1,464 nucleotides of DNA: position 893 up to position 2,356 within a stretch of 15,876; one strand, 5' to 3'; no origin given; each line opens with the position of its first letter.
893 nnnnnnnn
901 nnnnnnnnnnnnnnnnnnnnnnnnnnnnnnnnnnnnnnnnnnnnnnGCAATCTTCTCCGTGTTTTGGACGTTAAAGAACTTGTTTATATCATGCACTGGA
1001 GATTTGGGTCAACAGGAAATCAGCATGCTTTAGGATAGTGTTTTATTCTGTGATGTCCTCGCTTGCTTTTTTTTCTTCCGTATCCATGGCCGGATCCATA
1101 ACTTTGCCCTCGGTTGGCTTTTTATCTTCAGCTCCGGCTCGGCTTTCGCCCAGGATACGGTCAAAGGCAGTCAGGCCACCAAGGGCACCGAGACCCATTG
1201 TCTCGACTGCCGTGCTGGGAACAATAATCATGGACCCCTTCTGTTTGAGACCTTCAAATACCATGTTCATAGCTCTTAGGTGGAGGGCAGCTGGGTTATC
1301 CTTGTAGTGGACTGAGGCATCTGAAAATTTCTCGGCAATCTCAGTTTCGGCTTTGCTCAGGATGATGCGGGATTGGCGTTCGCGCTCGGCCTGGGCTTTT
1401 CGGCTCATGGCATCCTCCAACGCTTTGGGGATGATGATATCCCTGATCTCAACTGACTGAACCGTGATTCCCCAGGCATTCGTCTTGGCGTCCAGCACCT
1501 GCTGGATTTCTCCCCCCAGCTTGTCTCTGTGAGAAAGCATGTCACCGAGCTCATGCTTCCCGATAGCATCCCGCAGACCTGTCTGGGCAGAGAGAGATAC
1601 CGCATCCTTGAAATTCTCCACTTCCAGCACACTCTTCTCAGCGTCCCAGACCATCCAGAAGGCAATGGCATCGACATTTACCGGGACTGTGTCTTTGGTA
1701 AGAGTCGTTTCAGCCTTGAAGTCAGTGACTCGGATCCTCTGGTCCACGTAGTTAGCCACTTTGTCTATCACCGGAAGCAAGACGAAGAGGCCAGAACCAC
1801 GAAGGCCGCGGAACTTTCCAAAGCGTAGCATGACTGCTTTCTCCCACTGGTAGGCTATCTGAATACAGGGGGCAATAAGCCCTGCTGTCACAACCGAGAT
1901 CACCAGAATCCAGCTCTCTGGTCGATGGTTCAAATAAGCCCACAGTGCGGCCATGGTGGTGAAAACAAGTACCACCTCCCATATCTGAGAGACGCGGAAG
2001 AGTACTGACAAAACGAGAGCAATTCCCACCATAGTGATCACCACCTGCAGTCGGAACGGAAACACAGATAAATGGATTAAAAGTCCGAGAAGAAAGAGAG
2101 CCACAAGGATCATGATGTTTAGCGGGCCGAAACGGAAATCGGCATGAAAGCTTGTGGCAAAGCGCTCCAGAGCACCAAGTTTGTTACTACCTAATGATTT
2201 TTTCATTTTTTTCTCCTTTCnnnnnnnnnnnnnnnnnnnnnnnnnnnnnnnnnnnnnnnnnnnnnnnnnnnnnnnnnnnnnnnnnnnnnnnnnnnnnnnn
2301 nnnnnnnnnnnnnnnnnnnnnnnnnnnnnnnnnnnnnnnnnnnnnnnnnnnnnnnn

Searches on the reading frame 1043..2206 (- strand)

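Call 24: search_protein_families(library=pfam, proteins=[window:1043-2206:-], max_evalue=0.001)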
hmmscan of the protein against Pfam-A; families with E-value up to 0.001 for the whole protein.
window:1043-2206:- (387 aa): 1 family
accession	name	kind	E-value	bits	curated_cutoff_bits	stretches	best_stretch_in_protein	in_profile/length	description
PF01145.31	Band_7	-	1.6e-35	123.1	23.6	1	120-287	5-175/176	SPFH domain / Band 7 family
